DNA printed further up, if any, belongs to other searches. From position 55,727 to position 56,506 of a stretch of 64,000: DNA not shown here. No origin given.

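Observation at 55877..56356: ICMT/PEMT-type membrane methyltransferase abutting the PKS3 stop codon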

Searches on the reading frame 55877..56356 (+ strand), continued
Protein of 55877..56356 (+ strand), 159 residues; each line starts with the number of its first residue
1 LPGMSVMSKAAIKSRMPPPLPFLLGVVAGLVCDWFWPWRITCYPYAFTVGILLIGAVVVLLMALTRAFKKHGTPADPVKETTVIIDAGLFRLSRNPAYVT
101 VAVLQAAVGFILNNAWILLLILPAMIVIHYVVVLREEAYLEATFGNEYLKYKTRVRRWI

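Call 31: find_related_loci(query=A2, collection=genome_contigs, flank=10000)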
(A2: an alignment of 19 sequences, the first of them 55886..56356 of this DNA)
Query A2 (156 aa) in genome_contigs; peptide patterns used: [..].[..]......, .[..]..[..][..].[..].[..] (x = any residue, [..] = any of these).
144 stretches matched a pattern; 119 encode a relative of the query (tblastn E <= 1e-3); the best 80 are kept; 80 distinct loci.
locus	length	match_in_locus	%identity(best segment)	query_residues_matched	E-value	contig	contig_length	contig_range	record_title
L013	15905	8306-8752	65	8-156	2e-54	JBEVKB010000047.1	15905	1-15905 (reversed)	MAG: Steroidobacteraceae bacterium isolate T4R1BO_autometa_bin_28 T4R1BO_autometa_bin_28_k133_32677332, whole genome sho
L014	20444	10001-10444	55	9-156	9e-51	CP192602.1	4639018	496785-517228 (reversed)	MAG: Lysobacter sp. BL-A-41-H3 isolate Passages #2 and #5 chromosome, complete genome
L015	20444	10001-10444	54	9-156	2e-50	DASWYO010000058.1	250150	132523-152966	MAG TPA_asm: Lysobacteraceae bacterium isolate SMAG_U3713 k141_269895, whole genome shotgun sequence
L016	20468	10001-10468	59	1-156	1e-49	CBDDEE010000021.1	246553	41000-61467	MAG: Myxococcota bacterium isolate 73384339-dcb6-4e61-b93f-9f18697b7e07 genome assembly, contig: contig_21, whole genome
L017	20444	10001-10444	55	9-156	1e-44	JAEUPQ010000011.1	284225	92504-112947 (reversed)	MAG: Lysobacteraceae bacterium isolate new MAG-229 k141_18069, whole genome shotgun sequence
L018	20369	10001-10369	54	34-156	5e-40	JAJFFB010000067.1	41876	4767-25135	MAG: Planctomycetota bacterium isolate OFTM274 OFTM274_66, whole genome shotgun sequence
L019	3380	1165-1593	45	14-156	6e-36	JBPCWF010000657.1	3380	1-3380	MAG: Hyphomicrobiales bacterium isolate MAG_seacave_54 S1Ck127_6561642, whole genome shotgun sequence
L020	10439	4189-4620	39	15-155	8e-27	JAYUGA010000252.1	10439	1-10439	MAG: Rhodobacterales bacterium isolate GFS_7964 GFS_7964_251, whole genome shotgun sequence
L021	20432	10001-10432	44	13-156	5e-26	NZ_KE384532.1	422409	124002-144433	Nisaea denitrificans DSM 18348 K328DRAFT_scaffold00004.4, whole genome shotgun sequence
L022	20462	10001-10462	42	1-156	4e-30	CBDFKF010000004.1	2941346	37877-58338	MAG: Alphaproteobacteria bacterium isolate e5628c17-7acf-4102-879c-7f99d0d03c41 genome assembly, contig: contig_4, whole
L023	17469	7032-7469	41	15-156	8e-25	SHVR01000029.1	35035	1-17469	MAG: Alphaproteobacteria bacterium isolate Baikal-deep-G43 BACOMB-C5275, whole genome shotgun sequence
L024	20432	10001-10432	39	13-156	9e-25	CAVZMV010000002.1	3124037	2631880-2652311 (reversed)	MAG: uncultured Gammaproteobacteria bacterium isolate MFD01916.bin.1.28 genome assembly, contig: contig_39, whole genome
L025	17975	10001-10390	40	27-156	2e-23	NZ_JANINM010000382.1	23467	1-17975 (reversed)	MAG: Mesorhizobium sp. isolate Bin.005_Forest NODE_367_length_23467_cov_7.947591, whole genome shotgun sequence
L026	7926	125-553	37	15-156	2e-24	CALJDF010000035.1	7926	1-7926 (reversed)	MAG: uncultured Alphaproteobacteria bacterium isolate S1_Bin_Bin_88_1_1 genome assembly, contig: c_000003186880, whole g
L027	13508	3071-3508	40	12-156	3e-24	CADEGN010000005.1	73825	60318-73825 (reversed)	MAG: uncultured Myxococcales bacterium isolate Myxococcales sp. RBC066 genome assembly, contig: MAG066_5, whole genome s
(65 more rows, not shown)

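Call 32: fold_search(model_id=the predicted structure, library=pdb)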
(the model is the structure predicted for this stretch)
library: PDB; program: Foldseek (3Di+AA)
matches with E <= 10: 30; with E <= 0.001: 0
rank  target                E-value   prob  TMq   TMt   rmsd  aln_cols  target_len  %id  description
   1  4a2n                  1.7e-02  1.00  0.65  0.55   4.5       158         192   18  Crystal Structure of Ma-ICMT (released 2012-01-11)
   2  8xku_G                3.8e-02  1.00  0.69  0.41   4.1       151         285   21  Cryo-EM structure of the Ycf2-FtsHi motor complex from Arabidopsis in ATP-bound state (released 2024-09-11)
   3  5v7p_A                4.5e-02  1.00  0.61  0.38   5.3       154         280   18  Atomic structure of the eukaryotic intramembrane Ras methyltransferase ICMT (isoprenylcysteine carboxyl methyltransfer (released 2018-01-17)
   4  5vg9                  1.3e-01  0.99  0.60  0.38   5.3       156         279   17  Structure of the eukaryotic intramembrane Ras methyltransferase ICMT (isoprenylcysteine carboxyl methyltransferase) with (released 2018-01-17)
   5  6wtu_D                1.4e+00  0.08  0.20  0.13  19.1       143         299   12  Plasmodium vivax reticulocyte binding protein 2b (PvRBP2b) bound to human monoclonal antibody 273264 (released 2021-01-27)
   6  7bw1                  2.0e+00  0.51  0.42  0.29   4.9       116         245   14  Crystal structure of Steroid 5-alpha-reductase 2 in complex with Finasteride (released 2020-08-05)
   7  5ys3_B                2.9e+00  0.14  0.29  0.26  10.1       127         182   20  1.8 angstrom crystal structure of Succinate-Acetate Permease from Citrobacter koseri (released 2018-04-25)
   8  7c83                  3.0e+00  0.41  0.42  0.29   5.4       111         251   14  Crystal structure of an integral membrane steroid 5-alpha-reductase PbSRD5A (released 2021-01-27)
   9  2a3q_B                3.8e+00  0.05  0.19  0.24  14.2       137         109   14  X-Ray Structure of Protein from Mus Musculus MM.29898 (released 2005-07-19)
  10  4mnd                  4.9e+00  0.05  0.19  0.10  11.2       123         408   15  Crystal structure of Archaeoglobus fulgidus IPCT-DIPPS bifunctional membrane protein (released 2014-07-02)
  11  9jk7_A                4.9e+00  0.03  0.17  0.10  11.5       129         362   17  Human VANGL2 hexamer (released 2024-12-25)
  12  6wtu_A                5.5e+00  0.03  0.20  0.13  19.1       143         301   12  Plasmodium vivax reticulocyte binding protein 2b (PvRBP2b) bound to human monoclonal antibody 273264 (released 2021-01-27)
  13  8ij3_A                7.1e+00  0.04  0.22  0.14   8.6       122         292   15  Cryo-EM structure of human HCAR2-Gi complex without ligand (apo state) (released 2024-01-03)
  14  8v3c_D                7.1e+00  0.03  0.18  0.09  18.7       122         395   12  AgamOR28 structure without ligand (released 2024-06-19)
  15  6b87_D                8.0e+00  0.10  0.29  0.44  18.2       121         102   14  Crystal structure of transmembrane protein TMHC2_E (released 2018-03-14)
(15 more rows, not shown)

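Call 50: search_protein_families(library=pfam, proteins=[L016:3578-6076:-, L016:6067-7143:-, L016:7995-8558:+, L016:9396-10115:-, L016:10672-11790:+, L016:12846-13730:-, L018:7013-9046:+, L018:4201-6015:+, L018:11291-12325:-, L018:13090-17013:+], max_evalue=0.00001)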
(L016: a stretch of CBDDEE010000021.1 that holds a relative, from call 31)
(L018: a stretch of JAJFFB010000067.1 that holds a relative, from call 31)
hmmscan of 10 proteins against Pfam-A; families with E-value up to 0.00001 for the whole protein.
L016:3578-6076:- (832 aa): 4 families
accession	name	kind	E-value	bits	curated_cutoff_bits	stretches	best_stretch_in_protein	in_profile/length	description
PF21686.3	LigD_Prim-Pol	-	8.4e-73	245.5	27.4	1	546-787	1-247/254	LigD, primase-polymerase domain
PF01068.26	DNA_ligase_A_M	-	1.4e-42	146.2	26.2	1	189-384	1-204/204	ATP dependent DNA ligase domain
PF04679.21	DNA_ligase_A_C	-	3.7e-13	50.1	27.5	1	404-495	2-94/94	ATP dependent DNA ligase C terminal region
PF04675.19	DNA_ligase_A_N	-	1.4e-09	38.8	24.6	1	73-140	106-173/174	DNA ligase N terminus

L016:6067-7143:- (358 aa): 0 families

L016:7995-8558:+ (187 aa): 1 family
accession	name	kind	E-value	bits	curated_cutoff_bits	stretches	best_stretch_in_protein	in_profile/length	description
PF01551.29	Peptidase_M23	-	2.6e-34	117.7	28.7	1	80-174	2-96/96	Peptidase family M23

L016:9396-10115:- (239 aa): 0 families

L016:10672-11790:+ (372 aa): 2 families
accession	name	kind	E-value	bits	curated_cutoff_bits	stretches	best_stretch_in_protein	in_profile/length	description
PF01546.33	Peptidase_M20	-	1.1e-37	130.4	24.6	1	35-365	1-205/206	Peptidase family M20/M25/M40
PF07687.19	M20_dimer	-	1.7e-13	50.8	21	1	162-254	8-99/107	Peptidase dimerisation domain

L016:12846-13730:- (294 aa): 0 families

L018:7013-9046:+ (677 aa): 2 families
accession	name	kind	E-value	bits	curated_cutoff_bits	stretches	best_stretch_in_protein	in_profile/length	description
PF13402.12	Peptidase_M60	-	2.1e-16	60.7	25.8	1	299-574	1-269/275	Peptidase M60, enhancin and enhancin-like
PF17291.7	M60-like_N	-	1.8e-15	57.3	23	1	203-297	12-105/106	N-terminal domain of M60-like peptidases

L018:4201-6015:+ (604 aa): 4 families
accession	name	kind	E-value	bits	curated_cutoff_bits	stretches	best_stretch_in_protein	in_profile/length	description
PF07366.18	SnoaL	-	5.5e-29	101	28.4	1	199-320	2-123/126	SnoaL-like polyketide cyclase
PF12680.13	SnoaL_2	-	2.8e-19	70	27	1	201-309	2-101/102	SnoaL-like domain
PF13460.12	NAD_binding_10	-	2.1e-12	47.7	27.2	1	338-497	1-184/184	NAD(P)H-binding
PF05368.20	NmrA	-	2.4e-12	47.5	27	1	434-549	131-253/298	NmrA-like family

L018:11291-12325:- (344 aa): 0 families

L018:13090-17013:+ (1307 aa): 4 families
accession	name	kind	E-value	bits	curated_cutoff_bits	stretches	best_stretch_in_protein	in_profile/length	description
PF13385.13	Laminin_G_3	-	3.3e-12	47.2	27.6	1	829-957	15-151/151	Concanavalin A-like lectin/glucanases superfamily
PF00754.31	F5_F8_type_C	-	1.2e-11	45.3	28.2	1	506-622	9-117/127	F5/8 type C domain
PF13688.12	Reprolysin_5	-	2e-06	28.6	27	1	175-314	6-159/196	Metallo-peptidase family M12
PF22633.2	F5_F8_type_C_2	-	7.9e-06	26.8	27.8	0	517-614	3-90/91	NedA-like, galactose-binding domain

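Call 51: find_encoding_contigs(protein=P0021, flank=10000, max_places=1)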
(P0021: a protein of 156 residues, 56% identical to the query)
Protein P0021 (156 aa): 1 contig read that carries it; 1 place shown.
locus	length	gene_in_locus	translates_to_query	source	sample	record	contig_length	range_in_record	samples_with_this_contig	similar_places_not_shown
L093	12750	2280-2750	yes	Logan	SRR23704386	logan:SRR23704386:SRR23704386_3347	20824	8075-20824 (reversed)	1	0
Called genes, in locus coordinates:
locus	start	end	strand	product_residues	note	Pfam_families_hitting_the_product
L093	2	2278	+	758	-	?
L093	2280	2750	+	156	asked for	PF04191:PEMT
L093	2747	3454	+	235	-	PF00753:Lactamase_B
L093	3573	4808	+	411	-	PF01154:HMG_CoA_synt_N, PF08540:HMG_CoA_synt_C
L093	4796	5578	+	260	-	PF00378:ECH_1, PF16113:ECH_2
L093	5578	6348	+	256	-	PF00378:ECH_1, PF16113:ECH_2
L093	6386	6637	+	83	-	-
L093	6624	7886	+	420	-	PF00109:ketoacyl-synt, PF02801:Ketoacyl-synt_C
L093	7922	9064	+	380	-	PF00698:Acyl_transf_1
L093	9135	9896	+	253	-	PF00149:Metallophos, PF12850:Metallophos_2 (weak)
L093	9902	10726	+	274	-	PF22624:AASDHPPT_N, PF01648:ACPS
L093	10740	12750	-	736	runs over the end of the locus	PF22528:PRMT_C (weak)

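Call 52: find_encoding_contigs(protein=P0006, flank=10000, max_places=1)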
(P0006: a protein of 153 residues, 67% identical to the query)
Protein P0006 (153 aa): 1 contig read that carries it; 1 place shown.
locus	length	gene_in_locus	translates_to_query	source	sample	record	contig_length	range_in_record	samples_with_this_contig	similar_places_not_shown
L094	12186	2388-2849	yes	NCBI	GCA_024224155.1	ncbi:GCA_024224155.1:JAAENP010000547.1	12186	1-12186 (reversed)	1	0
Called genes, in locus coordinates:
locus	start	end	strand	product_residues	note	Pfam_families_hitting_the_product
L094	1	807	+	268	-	PF01609:DDE_Tnp_1, PF13701:DDE_Tnp_1_4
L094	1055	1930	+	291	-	PF00561:Abhydrolase_1, PF12697:Abhydrolase_6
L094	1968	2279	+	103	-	-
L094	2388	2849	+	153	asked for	PF04191:PEMT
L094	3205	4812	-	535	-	PF05681:Fumerase, PF05683:Fumerase_C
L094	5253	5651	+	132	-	-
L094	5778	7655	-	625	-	PF03349:Toluene_X (weak)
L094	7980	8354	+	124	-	-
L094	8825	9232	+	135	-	PF00069:Pkinase, PF07714:PK_Tyr_Ser-Thr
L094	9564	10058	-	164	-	-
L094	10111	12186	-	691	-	PF00141:peroxidase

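Call 53: find_encoding_contigs(protein=P0018, flank=10000, max_places=1)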
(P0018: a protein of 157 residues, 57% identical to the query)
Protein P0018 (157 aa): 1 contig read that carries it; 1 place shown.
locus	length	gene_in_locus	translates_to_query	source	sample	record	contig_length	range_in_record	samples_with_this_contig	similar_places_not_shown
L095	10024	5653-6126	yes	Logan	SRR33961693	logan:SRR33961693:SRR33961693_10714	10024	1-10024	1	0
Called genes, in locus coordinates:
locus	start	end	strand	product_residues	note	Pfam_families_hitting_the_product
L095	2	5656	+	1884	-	?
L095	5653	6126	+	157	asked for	PF04191:PEMT, PF04140:ICMT (weak)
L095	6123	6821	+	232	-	PF00753:Lactamase_B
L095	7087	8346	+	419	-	PF01154:HMG_CoA_synt_N, PF08540:HMG_CoA_synt_C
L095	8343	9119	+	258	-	PF00378:ECH_1, PF16113:ECH_2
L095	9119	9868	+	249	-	PF00378:ECH_1, PF16113:ECH_2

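Call 55: search_dna_similar(query=window:55886-56356:+, collection=plasmids, mode=protein, max_rows=15)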
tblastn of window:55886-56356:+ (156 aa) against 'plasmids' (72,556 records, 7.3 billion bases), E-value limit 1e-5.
Records with a match: 65; places in all: 67; records where one place covers at least 80% of the query: 12.
Best place of each record, by identity: <60% 65.
By first word of the organism name: Sinorhizobium 17; Agrobacterium 17; Rhizobium 11; Ensifer 8; Skermanella 3; Chroococcidiopsis 2; Bradyrhizobium 2; Nostoc 1; Photobacterium 1; Maritalea 1; and 2 more.
By predicted mobility (MOB-suite, as given by PLSDB): non-mobilizable 35; conjugative 28; mobilizable 2.
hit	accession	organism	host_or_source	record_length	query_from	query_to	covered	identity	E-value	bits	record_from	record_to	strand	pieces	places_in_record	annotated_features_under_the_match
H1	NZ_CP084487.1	Ensifer adhaerens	cellculture,soil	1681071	15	156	91%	37.5%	6e-12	69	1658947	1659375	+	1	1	none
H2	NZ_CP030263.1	Ensifer adhaerens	Zea mays,whole organism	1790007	15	156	91%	36.8%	7e-11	66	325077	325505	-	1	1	none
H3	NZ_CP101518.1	Ensifer adhaerens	cell cuture,rhizosphere soil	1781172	15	156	91%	36.8%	8e-11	66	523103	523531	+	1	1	none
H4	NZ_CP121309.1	Ensifer adhaerens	bacterial colony,soil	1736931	15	156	91%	35.4%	6e-11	66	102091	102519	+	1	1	none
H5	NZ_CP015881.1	Ensifer adhaerens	silty clay loam soil (pH 6.1)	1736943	15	156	91%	35.4%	6e-11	66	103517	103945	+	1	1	none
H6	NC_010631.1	Nostoc punctiforme PCC 73102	-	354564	15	156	91%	35.2%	5e-15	78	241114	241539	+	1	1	isoprenylcysteine carboxylmethyltransferase family protein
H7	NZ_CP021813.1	Sinorhizobium meliloti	Medicago truncatula,Single Cell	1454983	15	156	91%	34.3%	1e-11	68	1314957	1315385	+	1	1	none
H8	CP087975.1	Rhizobium sp. RCAM05350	cell culture,fouling of walls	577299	5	156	76%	40.3%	2e-10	89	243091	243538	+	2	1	hypothetical protein | isoprenylcysteine carboxylmethyltransferase family protein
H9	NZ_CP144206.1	Sinorhizobium chiapasense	mixed culture,rhizosphere soil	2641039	15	156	91%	33.8%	8e-11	66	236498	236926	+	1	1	none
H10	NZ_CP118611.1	Ensifer adhaerens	Pure isolate,Rhizosphere of Cyperus ...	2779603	15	150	87%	35.3%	4e-7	55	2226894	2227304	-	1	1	none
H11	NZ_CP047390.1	Agrobacterium sp. CGMCC 11546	whole organism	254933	1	155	99%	29.6%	9e-8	57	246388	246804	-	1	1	isoprenylcysteine carboxylmethyltransferase family protein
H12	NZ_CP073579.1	Photobacterium sp. GJ3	-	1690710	1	155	99%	29.3%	7e-6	52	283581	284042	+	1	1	record has no annotation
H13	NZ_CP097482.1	Chroococcidiopsis sp. CCNUC1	cell culture,soil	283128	63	156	60%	43.6%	8e-16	80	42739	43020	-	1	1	isoprenylcysteine carboxylmethyltransferase family protein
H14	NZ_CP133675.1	Agrobacterium pusense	Vaccinium sp.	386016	65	155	58%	44.0%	7e-14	75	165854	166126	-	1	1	isoprenylcysteine carboxylmethyltransferase family protein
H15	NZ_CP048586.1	Agrobacterium pusense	walnut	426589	65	155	58%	44.0%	7e-14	75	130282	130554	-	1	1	isoprenylcysteine carboxylmethyltransferase family protein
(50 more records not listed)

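Call 58: find_related_loci(query=A2, collection=metagenome_contigs, flank=10000)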
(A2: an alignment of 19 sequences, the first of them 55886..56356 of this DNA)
Query A2 (156 aa) in metagenome_contigs; peptide patterns used: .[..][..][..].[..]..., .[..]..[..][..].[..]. (x = any residue, [..] = any of these).
444 stretches matched a pattern; 19 encode a relative of the query (tblastn E <= 1e-3); 19 distinct loci.
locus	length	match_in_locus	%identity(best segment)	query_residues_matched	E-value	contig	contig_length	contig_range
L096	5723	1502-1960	58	4-156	9e-57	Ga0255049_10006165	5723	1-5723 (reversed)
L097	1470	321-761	59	4-150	4e-58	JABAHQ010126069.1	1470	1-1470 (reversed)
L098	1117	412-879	58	1-156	2e-57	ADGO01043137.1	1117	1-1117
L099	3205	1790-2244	68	6-156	8e-37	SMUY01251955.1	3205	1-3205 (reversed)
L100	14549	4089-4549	65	4-156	9e-37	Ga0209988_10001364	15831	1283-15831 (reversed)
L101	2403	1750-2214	40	3-156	6e-27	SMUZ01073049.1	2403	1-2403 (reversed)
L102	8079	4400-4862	48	4-156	6e-29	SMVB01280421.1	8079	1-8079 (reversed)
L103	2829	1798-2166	34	32-156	6e-18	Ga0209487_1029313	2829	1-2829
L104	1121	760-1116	35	28-149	5e-18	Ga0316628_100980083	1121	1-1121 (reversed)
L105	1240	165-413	31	73-156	1e-8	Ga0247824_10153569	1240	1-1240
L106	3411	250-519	26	66-154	5e-8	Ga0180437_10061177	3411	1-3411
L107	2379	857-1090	28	77-154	5e-8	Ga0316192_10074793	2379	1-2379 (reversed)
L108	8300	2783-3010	31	77-152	1e-7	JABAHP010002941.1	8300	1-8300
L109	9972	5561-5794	27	77-154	1e-7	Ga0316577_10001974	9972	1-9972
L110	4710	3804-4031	26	77-152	1e-7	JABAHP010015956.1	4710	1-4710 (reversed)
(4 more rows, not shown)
